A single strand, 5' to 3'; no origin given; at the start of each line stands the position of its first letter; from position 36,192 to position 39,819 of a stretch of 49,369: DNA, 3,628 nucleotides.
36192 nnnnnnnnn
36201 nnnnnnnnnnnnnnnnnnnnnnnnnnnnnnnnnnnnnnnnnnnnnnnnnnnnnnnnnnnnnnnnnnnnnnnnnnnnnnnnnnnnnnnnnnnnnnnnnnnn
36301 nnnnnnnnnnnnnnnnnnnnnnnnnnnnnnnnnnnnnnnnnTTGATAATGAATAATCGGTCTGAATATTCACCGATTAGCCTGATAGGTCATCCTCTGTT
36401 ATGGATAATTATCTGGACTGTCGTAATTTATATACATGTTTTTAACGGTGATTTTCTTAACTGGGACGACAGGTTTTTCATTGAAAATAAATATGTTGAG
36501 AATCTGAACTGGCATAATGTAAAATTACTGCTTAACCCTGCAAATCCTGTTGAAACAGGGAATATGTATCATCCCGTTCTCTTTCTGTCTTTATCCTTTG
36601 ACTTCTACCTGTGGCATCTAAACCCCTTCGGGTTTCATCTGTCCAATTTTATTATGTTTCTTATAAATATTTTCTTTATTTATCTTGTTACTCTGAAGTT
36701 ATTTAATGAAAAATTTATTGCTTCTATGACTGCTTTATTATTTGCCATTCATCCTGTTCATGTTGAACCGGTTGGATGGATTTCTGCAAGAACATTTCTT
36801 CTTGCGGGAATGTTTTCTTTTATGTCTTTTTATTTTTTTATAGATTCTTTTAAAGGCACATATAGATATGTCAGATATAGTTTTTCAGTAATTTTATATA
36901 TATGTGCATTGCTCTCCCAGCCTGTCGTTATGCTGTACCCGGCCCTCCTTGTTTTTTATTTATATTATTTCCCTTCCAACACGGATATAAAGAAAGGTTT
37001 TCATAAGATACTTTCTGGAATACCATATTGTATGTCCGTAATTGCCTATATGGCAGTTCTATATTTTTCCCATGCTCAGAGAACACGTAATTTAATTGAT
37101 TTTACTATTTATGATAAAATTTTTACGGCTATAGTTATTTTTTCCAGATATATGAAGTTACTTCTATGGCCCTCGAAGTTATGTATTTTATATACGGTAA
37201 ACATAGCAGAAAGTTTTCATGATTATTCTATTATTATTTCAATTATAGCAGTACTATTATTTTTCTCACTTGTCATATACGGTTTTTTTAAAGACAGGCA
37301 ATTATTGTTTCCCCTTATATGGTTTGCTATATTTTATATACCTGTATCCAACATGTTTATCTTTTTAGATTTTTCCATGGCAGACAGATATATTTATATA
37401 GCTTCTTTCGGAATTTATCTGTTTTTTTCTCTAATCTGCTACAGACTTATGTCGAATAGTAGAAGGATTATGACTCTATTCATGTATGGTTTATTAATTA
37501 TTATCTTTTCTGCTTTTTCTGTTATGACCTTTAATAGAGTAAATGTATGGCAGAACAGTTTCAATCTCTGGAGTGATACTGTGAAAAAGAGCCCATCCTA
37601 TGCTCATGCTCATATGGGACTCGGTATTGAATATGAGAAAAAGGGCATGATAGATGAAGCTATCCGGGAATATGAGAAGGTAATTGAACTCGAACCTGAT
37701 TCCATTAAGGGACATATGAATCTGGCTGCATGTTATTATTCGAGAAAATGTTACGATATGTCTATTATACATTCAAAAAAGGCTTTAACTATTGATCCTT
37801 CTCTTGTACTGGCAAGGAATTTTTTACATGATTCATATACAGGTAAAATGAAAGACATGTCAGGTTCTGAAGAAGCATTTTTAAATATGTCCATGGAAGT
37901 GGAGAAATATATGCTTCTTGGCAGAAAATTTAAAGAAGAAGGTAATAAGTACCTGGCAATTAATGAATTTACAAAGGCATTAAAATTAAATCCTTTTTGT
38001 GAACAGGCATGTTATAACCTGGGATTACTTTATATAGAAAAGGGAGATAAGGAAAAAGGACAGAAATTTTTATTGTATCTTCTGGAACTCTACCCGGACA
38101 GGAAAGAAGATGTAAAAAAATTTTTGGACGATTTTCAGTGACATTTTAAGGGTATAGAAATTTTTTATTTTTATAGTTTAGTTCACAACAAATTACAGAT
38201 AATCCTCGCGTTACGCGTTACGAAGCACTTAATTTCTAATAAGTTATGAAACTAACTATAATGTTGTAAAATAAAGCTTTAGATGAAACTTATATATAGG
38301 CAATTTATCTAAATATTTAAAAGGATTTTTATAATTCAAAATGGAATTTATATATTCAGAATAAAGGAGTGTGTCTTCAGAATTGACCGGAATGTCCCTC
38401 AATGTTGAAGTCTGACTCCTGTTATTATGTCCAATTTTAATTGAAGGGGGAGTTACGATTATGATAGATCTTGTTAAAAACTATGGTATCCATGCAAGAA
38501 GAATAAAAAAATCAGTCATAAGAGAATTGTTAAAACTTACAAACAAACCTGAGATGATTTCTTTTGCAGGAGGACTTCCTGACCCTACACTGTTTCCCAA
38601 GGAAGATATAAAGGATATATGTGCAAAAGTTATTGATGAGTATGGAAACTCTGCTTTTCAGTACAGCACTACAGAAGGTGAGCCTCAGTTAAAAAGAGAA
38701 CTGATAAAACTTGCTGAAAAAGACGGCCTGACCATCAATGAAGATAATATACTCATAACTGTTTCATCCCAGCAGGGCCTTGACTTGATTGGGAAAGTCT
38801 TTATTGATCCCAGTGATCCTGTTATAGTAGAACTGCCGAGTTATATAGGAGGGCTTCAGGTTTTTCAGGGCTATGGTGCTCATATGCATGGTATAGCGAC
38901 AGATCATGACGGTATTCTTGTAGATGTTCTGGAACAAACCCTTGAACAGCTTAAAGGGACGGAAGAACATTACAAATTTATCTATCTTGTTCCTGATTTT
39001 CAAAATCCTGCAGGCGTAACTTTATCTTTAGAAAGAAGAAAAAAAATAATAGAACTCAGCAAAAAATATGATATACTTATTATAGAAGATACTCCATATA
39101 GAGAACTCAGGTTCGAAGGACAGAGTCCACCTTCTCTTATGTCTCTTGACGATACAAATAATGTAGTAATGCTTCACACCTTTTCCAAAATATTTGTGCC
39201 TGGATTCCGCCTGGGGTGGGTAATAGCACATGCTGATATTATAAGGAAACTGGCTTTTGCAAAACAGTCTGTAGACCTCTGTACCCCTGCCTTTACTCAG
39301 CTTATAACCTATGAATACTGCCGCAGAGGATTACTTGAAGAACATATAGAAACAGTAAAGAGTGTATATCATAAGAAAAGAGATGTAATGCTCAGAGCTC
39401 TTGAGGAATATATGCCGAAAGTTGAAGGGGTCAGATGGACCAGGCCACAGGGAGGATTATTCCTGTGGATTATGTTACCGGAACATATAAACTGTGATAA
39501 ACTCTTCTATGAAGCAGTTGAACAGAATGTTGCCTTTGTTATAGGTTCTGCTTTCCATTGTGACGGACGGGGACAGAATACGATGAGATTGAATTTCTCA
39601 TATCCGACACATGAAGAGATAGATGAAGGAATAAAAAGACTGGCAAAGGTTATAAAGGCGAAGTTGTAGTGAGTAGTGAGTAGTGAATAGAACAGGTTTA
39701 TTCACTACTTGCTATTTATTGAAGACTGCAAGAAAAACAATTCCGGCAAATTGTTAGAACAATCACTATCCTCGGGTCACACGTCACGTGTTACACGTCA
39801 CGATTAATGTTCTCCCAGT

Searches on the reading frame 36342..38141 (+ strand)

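Call 73: search_protein_families(library=pfam, proteins=[window:36342-38141:+], max_evalue=0.00001)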
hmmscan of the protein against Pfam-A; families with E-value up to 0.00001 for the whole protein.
window:36342-38141:+ (599 aa): 9 families
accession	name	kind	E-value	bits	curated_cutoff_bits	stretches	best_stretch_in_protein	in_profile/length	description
PF07719.23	TPR_2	-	6.3e-20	70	27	0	421-453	1-33/34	Tetratricopeptide repeat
PF00515.34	TPR_1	-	3.1e-18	65.2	27.8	1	423-453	3-33/34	Tetratricopeptide repeat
PF13181.12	TPR_8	-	2e-15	56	25.7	0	421-453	1-33/34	Tetratricopeptide repeat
PF13414.12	TPR_11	-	2.9e-13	49.7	26.8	1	431-466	4-39/42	TPR repeat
PF13431.12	TPR_17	-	2.3e-08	34.1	24.4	0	444-473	2-31/34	Tetratricopeptide repeat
PF14559.12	TPR_19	-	4.1e-08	33.9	25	0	539-592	10-62/68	Tetratricopeptide repeat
PF13432.12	TPR_16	-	9.7e-07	29.6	32.7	0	533-585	10-62/65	Tetratricopeptide repeat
PF13174.12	TPR_6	-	1.4e-06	29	26.3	0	558-586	4-32/33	Tetratricopeptide repeat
PF13424.12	TPR_12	-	4.2e-06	27.3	30.1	0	404-450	27-74/77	Tetratricopeptide repeat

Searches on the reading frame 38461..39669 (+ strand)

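Call 73: search_protein_families(library=pfam, proteins=[window:38461-39669:+], max_evalue=0.00001)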
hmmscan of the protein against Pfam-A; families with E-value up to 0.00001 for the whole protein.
window:38461-39669:+ (402 aa): 2 families
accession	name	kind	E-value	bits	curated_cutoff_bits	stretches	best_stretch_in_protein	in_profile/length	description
PF00155.27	Aminotran_1_2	-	1.1e-36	127.2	19.7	1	50-394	19-361/361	Aminotransferase class I and II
PF12897.13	Asp_aminotransf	-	9e-11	41.6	27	1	119-399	125-410/421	Aspartate amino-transferase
